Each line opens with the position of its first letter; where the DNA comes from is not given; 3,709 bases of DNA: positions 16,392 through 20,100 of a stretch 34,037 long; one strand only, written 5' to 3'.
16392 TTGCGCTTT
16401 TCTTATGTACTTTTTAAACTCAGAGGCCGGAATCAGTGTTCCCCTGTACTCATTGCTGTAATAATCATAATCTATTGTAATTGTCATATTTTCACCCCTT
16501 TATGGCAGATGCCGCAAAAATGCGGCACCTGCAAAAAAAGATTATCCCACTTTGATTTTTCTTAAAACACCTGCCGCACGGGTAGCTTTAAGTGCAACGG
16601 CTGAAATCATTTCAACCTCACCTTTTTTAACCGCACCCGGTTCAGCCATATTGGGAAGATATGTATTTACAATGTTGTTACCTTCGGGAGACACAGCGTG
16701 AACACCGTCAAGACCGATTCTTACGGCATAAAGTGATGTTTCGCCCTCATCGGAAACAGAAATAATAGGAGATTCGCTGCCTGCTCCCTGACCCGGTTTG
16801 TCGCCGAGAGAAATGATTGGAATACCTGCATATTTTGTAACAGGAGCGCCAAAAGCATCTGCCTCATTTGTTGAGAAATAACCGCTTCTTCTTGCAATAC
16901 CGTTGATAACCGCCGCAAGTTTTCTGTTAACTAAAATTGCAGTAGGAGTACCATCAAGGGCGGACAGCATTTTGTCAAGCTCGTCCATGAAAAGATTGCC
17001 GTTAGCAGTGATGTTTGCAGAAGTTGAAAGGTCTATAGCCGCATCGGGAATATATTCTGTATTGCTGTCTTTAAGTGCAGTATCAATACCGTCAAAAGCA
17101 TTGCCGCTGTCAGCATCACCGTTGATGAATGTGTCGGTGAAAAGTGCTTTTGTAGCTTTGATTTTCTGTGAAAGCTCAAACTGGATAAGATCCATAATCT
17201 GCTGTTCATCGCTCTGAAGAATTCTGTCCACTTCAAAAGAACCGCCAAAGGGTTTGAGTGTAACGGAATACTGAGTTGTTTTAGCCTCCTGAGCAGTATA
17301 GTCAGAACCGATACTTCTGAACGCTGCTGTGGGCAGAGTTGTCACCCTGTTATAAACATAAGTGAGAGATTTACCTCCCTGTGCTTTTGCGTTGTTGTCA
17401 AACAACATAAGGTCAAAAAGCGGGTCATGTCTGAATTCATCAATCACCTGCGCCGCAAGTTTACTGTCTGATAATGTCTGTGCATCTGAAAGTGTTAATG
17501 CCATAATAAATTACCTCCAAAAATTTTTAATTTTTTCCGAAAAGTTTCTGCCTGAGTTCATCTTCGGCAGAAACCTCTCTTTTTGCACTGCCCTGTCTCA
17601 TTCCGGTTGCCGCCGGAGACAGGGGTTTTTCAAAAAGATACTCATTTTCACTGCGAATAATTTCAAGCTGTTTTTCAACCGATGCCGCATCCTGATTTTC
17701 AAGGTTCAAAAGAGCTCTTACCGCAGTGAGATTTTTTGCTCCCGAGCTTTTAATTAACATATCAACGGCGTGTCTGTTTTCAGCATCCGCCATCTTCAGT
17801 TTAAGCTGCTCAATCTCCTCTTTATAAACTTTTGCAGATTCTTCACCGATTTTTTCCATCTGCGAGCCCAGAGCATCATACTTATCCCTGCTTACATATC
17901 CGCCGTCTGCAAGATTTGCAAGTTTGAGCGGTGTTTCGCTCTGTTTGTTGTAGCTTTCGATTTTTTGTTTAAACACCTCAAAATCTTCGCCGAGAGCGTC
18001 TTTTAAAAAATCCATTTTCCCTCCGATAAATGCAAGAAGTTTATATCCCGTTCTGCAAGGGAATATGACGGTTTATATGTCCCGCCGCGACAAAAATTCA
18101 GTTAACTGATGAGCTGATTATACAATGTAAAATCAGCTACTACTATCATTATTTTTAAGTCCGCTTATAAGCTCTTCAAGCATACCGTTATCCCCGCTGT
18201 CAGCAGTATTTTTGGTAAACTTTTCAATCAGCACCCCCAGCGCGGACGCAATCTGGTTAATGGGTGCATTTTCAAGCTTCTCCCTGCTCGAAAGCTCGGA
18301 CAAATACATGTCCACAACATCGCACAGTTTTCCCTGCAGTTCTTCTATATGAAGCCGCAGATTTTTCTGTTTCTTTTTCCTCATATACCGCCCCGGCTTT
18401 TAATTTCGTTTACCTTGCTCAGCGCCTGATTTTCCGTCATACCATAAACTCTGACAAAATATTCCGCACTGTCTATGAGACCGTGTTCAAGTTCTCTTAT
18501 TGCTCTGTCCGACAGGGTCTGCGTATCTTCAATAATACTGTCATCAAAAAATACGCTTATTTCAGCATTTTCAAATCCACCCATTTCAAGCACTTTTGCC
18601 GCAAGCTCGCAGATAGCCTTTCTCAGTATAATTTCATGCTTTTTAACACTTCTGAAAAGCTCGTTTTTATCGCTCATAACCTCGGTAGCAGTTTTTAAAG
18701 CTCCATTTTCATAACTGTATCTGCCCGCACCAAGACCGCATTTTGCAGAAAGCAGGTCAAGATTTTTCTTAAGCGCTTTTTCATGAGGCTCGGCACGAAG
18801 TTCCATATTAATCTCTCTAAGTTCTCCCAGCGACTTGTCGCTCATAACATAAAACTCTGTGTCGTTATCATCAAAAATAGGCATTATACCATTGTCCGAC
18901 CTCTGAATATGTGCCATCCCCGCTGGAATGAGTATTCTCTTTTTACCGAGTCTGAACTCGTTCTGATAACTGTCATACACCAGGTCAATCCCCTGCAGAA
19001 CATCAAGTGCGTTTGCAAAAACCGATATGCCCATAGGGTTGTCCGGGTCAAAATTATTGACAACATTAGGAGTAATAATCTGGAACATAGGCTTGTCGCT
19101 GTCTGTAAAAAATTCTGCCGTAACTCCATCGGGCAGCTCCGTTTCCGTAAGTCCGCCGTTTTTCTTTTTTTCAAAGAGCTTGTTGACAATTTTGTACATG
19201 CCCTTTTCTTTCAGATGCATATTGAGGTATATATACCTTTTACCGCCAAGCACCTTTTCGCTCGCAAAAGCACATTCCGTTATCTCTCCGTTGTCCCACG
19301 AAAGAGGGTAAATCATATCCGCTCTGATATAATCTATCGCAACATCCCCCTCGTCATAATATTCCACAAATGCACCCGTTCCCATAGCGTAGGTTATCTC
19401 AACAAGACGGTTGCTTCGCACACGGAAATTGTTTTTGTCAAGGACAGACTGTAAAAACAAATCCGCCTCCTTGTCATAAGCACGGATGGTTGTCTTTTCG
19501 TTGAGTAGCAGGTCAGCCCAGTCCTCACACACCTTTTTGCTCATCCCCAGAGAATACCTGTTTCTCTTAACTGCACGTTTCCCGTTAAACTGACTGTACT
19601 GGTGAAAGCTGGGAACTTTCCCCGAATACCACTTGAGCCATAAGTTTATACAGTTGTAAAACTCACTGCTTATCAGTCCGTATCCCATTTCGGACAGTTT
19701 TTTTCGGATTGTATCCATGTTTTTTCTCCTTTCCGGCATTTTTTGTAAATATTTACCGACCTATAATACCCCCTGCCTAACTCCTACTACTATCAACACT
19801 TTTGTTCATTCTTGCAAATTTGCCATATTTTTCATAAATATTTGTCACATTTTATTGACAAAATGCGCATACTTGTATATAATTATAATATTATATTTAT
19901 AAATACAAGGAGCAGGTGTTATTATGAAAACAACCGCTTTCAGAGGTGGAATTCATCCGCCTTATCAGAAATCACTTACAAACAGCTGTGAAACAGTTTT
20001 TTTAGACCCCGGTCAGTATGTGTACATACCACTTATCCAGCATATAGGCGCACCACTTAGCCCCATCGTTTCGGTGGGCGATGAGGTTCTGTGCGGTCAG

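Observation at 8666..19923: Intact 11-kb siphovirus head-tail-lysis module with no terminase, integrase, repressor or replication genes, wedged between core operons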

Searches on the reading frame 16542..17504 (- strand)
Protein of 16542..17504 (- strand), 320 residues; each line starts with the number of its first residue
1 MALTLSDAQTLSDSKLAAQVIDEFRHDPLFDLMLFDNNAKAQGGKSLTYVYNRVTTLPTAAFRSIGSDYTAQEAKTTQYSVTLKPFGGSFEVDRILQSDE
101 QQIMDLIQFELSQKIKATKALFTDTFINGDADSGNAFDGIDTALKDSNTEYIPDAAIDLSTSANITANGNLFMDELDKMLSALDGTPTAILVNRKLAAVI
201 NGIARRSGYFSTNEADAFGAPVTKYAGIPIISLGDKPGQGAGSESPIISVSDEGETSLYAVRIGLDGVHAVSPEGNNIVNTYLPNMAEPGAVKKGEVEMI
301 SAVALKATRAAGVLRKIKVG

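Call 5: search_protein_families(library=pfam, proteins=[window:16542-17504:-], max_evalue=0.01)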
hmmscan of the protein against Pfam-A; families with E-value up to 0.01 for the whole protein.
window:16542-17504:- (320 aa): 4 families
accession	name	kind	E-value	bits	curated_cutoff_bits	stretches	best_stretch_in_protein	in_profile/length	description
PF25209.1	Phage_capsid_4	-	2.1e-05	25.4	27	1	54-251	48-232/262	Phage capsid protein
PF17236.8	SU10_MCP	-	0.00015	21.8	24.1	1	40-225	37-219/292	SU10 major capsid protein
PF20911.3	GP7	-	0.0016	17.8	27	0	166-230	235-299/313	Major capsid protein GP7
PF19307.5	SrpI-like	-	0.0093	15.5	22.8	0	166-284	107-211/254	Type 2A encapsulin shell protein SrpI-like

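Call 7: search_protein_families(library=phrogs, proteins=[window:16542-17504:-], max_evalue=0.001)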
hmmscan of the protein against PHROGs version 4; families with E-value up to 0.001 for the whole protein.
window:16542-17504:- (320 aa): 1 family
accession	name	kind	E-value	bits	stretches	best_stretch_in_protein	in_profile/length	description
phrog_212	-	head and packaging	1.2e-64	219.6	1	1-319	4-295/301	major head protein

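Call 26: find_related_loci(query=A1, collection=genome_contigs, flank=10000)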
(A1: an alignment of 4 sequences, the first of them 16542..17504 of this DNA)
Query A1 (320 aa) in genome_contigs; peptide patterns used: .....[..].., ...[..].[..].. (x = any residue, [..] = any of these).
200 stretches matched a pattern; 7 encode a relative of the query (tblastn E <= 1e-3); 7 distinct loci.
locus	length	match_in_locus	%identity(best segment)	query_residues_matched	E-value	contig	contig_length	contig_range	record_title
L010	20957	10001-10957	90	1-320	0e+0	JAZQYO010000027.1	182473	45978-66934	MAG: Clostridia bacterium isolate T1900045160_TC20190154.MAGScoT_cleanbin_000007 SGB_5039_k141_3098848, whole genome sho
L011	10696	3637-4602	86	1-320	0e+0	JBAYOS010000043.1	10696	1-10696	MAG: Monoglobales bacterium isolate SO_2016_LW2_12 scaffold13149_LW138R_2016, whole genome shotgun sequence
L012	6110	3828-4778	85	1-320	0e+0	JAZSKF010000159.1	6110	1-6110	MAG: Clostridia bacterium isolate T1900044561_TS20190027.MAGScoT_cleanbin_000036 SGB_369_k141_1953872, whole genome shot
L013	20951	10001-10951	85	1-320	0e+0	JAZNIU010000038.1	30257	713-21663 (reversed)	MAG: Clostridia bacterium isolate T1900044683_TS20190149.MAGScoT_cleanbin_000012 SGB_1704_k141_1646220, whole genome sho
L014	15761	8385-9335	71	1-319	7e-151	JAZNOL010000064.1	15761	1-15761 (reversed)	MAG: Clostridia bacterium isolate T1900044652_TS20190118.MAGScoT_cleanbin_000046 SGB_1437_k141_1864683, whole genome sho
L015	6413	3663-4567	62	1-319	2e-96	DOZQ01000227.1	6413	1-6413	MAG TPA_asm: Oscillospiraceae bacterium isolate UBA8129 contig_72830, whole genome shotgun sequence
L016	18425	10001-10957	91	1-320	0e+0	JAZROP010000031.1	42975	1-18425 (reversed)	MAG: Clostridia bacterium isolate T1900045392_YK20190082.MAGScoT_cleanbin_000005 SGB_6934_k141_4146133, whole genome sho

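Call 30: search_protein_families(library=pfam, proteins=[L014:5352-5963:-, L014:4552-5364:-, L014:3134-4537:-, L014:2146-3132:-, L014:10722-13706:-, L014:9720-10025:+, L014:10150-10449:+], max_evalue=0.01)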
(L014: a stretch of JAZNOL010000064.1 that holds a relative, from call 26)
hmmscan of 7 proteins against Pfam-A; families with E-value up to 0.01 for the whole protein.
L014:5352-5963:- (203 aa): 3 families
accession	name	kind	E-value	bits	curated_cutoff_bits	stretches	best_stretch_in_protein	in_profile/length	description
PF04309.18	G3P_antiterm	-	5e-59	199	27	1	30-201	1-173/173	Glycerol-3-phosphate responsive antiterminator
PF03060.21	NMO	-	2.6e-05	24.2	28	1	159-196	185-222/331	Nitronate monooxygenase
PF01207.24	Dus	-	0.0083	15.7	20.4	0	154-198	171-216/311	Dihydrouridine synthase (Dus)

L014:4552-5364:- (270 aa): 4 families
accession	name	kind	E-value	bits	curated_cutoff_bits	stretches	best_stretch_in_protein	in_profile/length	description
PF13344.12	Hydrolase_6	-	1e-26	93.3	27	1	17-116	1-100/101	Haloacid dehalogenase-like hydrolase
PF13242.12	Hydrolase_like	-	1.6e-17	63.6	22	1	192-263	2-73/75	HAD-hyrolase-like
PF00702.32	Hydrolase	-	1.4e-09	39.1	26.4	1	15-232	2-191/191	haloacid dehalogenase-like hydrolase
PF13419.12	HAD_2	-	8e-09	36.3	23.8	1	193-238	134-178/178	Haloacid dehalogenase-like hydrolase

L014:3134-4537:- (467 aa): 8 families
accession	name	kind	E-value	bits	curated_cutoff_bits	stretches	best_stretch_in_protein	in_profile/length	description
PF01266.30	DAO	-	2.6e-68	231.6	27.9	1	3-344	1-352/353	FAD dependent oxidoreductase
PF04324.20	Fer2_BFD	-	4.7e-17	62.5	26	1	389-443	1-50/50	BFD-like [2Fe-2S] binding domain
PF13450.12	NAD_binding_8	-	8.4e-06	26.4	21.9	1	6-38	1-33/68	NAD(P)-binding Rossmann-like domain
PF07992.20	Pyr_redox_2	-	7.3e-05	22.8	26.1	1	2-60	1-58/291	Pyridine nucleotide-disulphide oxidoreductase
PF05834.18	Lycopene_cycl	-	0.00073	19.2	23.4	1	3-41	1-41/380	Lycopene cyclase protein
PF01946.23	Thi4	-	0.0037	17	26.2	1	3-33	19-50/235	Thi4 family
PF00890.30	FAD_binding_2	-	0.0042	16.8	20.4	1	3-50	1-47/414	FAD binding domain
PF00070.33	Pyr_redox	-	0.0057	17.6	22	0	4-36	2-34/82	Pyridine nucleotide-disulphide oxidoreductase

L014:2146-3132:- (328 aa): 17 families
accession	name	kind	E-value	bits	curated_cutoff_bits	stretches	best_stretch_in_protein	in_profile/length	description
PF07992.20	Pyr_redox_2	-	1.8e-36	126.5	26.1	1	6-306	1-279/291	Pyridine nucleotide-disulphide oxidoreductase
PF13738.12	Pyr_redox_3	-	2.5e-19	70.1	30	2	59-295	75-305/305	Pyridine nucleotide-disulphide oxidoreductase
PF00890.30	FAD_binding_2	-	4.5e-11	43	20.4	1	7-43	1-36/414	FAD binding domain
PF00070.33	Pyr_redox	-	3.5e-10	40.7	22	0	8-49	2-42/82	Pyridine nucleotide-disulphide oxidoreductase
PF12831.13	FAD_oxidored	-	9.9e-10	38.7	27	1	7-46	1-39/416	FAD dependent oxidoreductase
PF03486.20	HI0933_like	-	1.9e-08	34.5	50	1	7-42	2-36/244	HI0933-like protein Rossmann domain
PF13450.12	NAD_binding_8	-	7.3e-08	33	21.9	1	10-45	1-35/68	NAD(P)-binding Rossmann-like domain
PF01134.28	GIDA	-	1.3e-07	31.5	22.1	1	7-43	1-37/391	Glucose inhibited division protein A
PF01266.30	DAO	-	2.4e-07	31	27.9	1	7-42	1-35/353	FAD dependent oxidoreductase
PF01946.23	Thi4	-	1.1e-05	25.3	26.2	1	4-43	16-55/235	Thi4 family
PF00208.27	ELFV_dehydrog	-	1.5e-05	25.3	23.4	1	134-186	11-63/241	Glutamate/Leucine/Phenylalanine/Valine dehydrogenase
PF05834.18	Lycopene_cycl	-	3.1e-05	23.7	23.4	0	7-40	1-35/380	Lycopene cyclase protein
PF13241.12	NAD_binding_7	-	0.00083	20.3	22.1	0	154-187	6-39/104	Putative NAD(P)-binding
PF01494.25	FAD_binding_3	-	0.00083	19.1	22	0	7-38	3-33/349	FAD binding domain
PF02826.25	2-Hacid_dh_C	-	0.0011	18.8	25.1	1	153-192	34-73/178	D-isomer specific 2-hydroxyacid dehydrogenase, NAD binding domain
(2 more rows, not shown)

L014:10722-13706:- (994 aa): 5 families
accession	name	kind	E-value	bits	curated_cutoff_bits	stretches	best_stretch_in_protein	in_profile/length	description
PF01074.27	Glyco_hydro_38N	-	1.2e-88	297.5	25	1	231-484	1-258/270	Glycosyl hydrolases family 38 N-terminal domain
PF07748.19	Glyco_hydro_38C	-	3.9e-63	213.9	25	1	658-858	1-206/206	Glycosyl hydrolases family 38 C-terminal domain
PF09261.16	Alpha-mann_mid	-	1.4e-25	89.6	31.1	1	502-598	1-96/96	Alpha mannosidase middle domain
PF17677.7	Glyco_hydro38C2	-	9.3e-19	67.8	22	1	918-990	1-72/72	Glycosyl hydrolases family 38 C-terminal beta sandwich domain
PF00302.23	CAT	-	0.0071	16.8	23.5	0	71-110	57-96/205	Chloramphenicol acetyltransferase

L014:9720-10025:+ (101 aa): 1 family
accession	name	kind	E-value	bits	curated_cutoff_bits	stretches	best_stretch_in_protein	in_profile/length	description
PF20536.3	DUF6751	-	6.9e-07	29.8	27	1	16-99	22-112/113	Family of unknown function (DUF6751)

L014:10150-10449:+ (99 aa): 1 family
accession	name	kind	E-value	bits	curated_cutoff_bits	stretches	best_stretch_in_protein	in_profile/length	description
PF01337.24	Barstar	-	1.6e-14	54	23.4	1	18-88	11-83/96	Barstar (barnase inhibitor)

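Call 31: search_protein_families(library=phrogs, proteins=[L014:7575-7853:+], max_evalue=0.01)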
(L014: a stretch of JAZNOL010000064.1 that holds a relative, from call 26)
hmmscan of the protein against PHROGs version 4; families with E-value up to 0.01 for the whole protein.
L014:7575-7853:+ (92 aa): 0 families

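Call 83: search_solved_structures(query=window:16542-17504:-, max_evalue=1)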
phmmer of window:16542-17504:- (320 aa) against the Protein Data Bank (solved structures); distinct sequences matched with E-value up to 1: 0.

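Call 91: find_related_loci(query=A1, collection=viral_contigs, flank=10000)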
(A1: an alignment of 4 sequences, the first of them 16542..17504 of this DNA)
Query A1 (320 aa) in viral_contigs; peptide patterns used: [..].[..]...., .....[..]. (x = any residue, [..] = any of these).
222 stretches matched a pattern; 2 encode a relative of the query (tblastn E <= 1e-3); 2 distinct loci.
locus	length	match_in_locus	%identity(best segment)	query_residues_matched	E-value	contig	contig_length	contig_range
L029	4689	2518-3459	47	1-319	3e-90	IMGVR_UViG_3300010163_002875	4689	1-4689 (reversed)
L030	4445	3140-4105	47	1-319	8e-82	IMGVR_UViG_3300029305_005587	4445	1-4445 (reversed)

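Call 95: search_protein_families(library=ncbifam, proteins=[window:16542-17504:-], max_evalue=0.01)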
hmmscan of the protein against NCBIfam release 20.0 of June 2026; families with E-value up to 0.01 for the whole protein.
window:16542-17504:- (320 aa): 2 families
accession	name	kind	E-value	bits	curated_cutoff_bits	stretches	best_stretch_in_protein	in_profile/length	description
NF045672.1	MCP_gp7_epsi_15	equivalog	3.5e-63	213.9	75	1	4-316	1-308/309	major capsid protein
NF033394.1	capsid_maj_Podo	equivalog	2.2e-07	30.4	80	1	20-234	17-244/311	phage major capsid protein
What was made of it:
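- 16542..17504 (-): Major capsid protein (HK97 fold, epsilon15 gp7-like). phrog_212 1e-64; NF045672 214 bits against a cutoff of 75 (calls 7, 95).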

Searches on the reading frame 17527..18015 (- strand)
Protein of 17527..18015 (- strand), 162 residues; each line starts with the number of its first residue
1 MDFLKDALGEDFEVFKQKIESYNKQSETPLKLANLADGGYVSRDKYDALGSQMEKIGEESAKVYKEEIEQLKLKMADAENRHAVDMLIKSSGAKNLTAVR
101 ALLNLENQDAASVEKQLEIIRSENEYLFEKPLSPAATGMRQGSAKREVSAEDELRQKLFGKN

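Call 5: search_protein_families(library=pfam, proteins=[window:17527-18015:-], max_evalue=0.01)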
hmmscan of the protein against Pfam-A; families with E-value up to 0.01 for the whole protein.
window:17527-18015:- (162 aa): 1 family
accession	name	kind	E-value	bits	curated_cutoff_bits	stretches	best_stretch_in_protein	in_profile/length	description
PF06810.17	Phage_scaffold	-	8.6e-09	36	35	1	13-134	37-156/170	Phage capsid assembly scaffolding protein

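Call 7: search_protein_families(library=phrogs, proteins=[window:17527-18015:-], max_evalue=0.001)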
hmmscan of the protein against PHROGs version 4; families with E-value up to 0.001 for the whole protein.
window:17527-18015:- (162 aa): 2 families
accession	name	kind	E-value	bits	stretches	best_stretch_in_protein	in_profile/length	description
phrog_24130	-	head and packaging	0.00014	23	1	49-157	27-139/146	head scaffolding protein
phrog_194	-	head and packaging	0.00051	20.9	0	64-134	95-175/335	head scaffolding protein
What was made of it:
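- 17527..18015 (-): Scaffolding protein. PF06810 8.6e-9; phrog_24130 and phrog_194 (calls 5, 7).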

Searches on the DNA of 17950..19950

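Call 94: search_rna_families(source=window, start=17950, end=19950, threshold=evalue, max_evalue=5)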
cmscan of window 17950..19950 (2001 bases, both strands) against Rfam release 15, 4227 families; matches with E-value up to 5: 1.
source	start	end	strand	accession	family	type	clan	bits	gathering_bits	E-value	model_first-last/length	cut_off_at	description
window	19851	19903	+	RF02350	psRNA6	Gene; sRNA;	-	12.4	60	1.5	1-333/333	no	Nitrosomonas sRNA psRNA6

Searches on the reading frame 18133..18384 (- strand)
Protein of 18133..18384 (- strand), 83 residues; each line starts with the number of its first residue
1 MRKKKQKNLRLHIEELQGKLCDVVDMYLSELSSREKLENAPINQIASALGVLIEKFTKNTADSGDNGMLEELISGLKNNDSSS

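Call 5: search_protein_families(library=pfam, proteins=[window:18133-18384:-], max_evalue=0.01)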
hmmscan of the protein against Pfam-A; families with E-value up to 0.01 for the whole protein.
window:18133-18384:- (83 aa): 0 families

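Call 7: search_protein_families(library=phrogs, proteins=[window:18133-18384:-], max_evalue=0.001)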
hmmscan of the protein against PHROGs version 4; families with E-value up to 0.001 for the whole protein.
window:18133-18384:- (83 aa): 0 families

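Call 33: search_dna_similar(query=window:18133-18384:-, collection=phages, mode=protein, max_evalue=0.01, max_rows=20)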
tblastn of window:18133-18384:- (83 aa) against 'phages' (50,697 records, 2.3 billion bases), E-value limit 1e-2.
No match.

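Call 66: find_homologous_proteins(query=window:18133-18384:-, max_evalue=0.001)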
Query window:18133-18384:- (83 aa): 28 proteins with E <= 0.001 among 30 candidates.
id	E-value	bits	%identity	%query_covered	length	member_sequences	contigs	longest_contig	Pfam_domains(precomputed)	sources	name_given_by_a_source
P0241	9.4e-45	167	100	100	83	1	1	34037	-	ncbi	-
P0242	4.1e-44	165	99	100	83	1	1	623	-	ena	-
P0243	1.2e-43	164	96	100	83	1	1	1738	-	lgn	-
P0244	7.1e-43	161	98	100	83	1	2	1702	-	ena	-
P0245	1.1e-42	161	95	100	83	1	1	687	-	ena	-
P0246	1.1e-41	157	93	100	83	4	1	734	-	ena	-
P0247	8.6e-40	151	90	100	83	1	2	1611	-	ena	-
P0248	2.7e-39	150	90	100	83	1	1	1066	-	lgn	-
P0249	3.9e-38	146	87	100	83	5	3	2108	-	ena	-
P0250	1.5e-37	144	86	100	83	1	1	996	-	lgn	-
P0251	3.7e-37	143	86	100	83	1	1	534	-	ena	-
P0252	3.8e-37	143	86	100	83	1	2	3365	-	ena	-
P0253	5.8e-37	142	86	100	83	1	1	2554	-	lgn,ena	-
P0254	2.8e-36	140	84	100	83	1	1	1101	-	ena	-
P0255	2.5e-32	128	77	100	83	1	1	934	-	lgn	-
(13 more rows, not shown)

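Call 75: predict_structure(alignment_id=A7)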
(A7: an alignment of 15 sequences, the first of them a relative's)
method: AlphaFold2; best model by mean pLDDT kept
length: 83 residues; sequences in the alignment: 15
mean_pLDDT: 64.3   pTM: 0.32
mean pLDDT of the five models: 64.3, 61.4, 61.0, 59.6, 57.4
residues with pLDDT >= 90: 0; 70-90: 30; 50-70: 47; < 50: 6
segments of 3 or more residues with pLDDT < 50: 79-83
pLDDT, mean of each block of 10 residues (from residue 1): 64 77 71 62 73 64 55 56 42
secondary structure, 60 per line:
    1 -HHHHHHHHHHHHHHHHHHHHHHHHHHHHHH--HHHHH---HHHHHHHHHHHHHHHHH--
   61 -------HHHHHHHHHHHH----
elements in order: H2-31 H34-38 H42-58 H68-79
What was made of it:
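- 18133..18384 (-): 83-aa TerS-like protein, ATGA-coupled to the portal. All-helical model, pLDDT 64 (call 75).
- On Gene transfer agent (viriform): Indirect hint only: the TerS-like protein is 83 aa, all-helical, with no recognisable DNA-binding domain (calls 5, 75).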

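Call 78: fold_search(model_id=the predicted structure, library=pdb)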
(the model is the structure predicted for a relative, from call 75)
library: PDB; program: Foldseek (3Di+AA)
matches with E <= 10: 0; with E <= 0.001: 0
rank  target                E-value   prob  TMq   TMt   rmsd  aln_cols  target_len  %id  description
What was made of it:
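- The structure model is weak (pLDDT 64) and found no PDB match (calls 75, 78).
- Tried and rejected: The AlphaFold model of the 83-aa ORF was weak (pLDDT 64) and Foldseek against PDB returned nothing (calls 75, 78).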

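Call 95: search_protein_families(library=ncbifam, proteins=[window:18133-18384:-], max_evalue=0.01)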
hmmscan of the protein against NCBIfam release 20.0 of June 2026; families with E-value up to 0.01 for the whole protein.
window:18133-18384:- (83 aa): 0 families
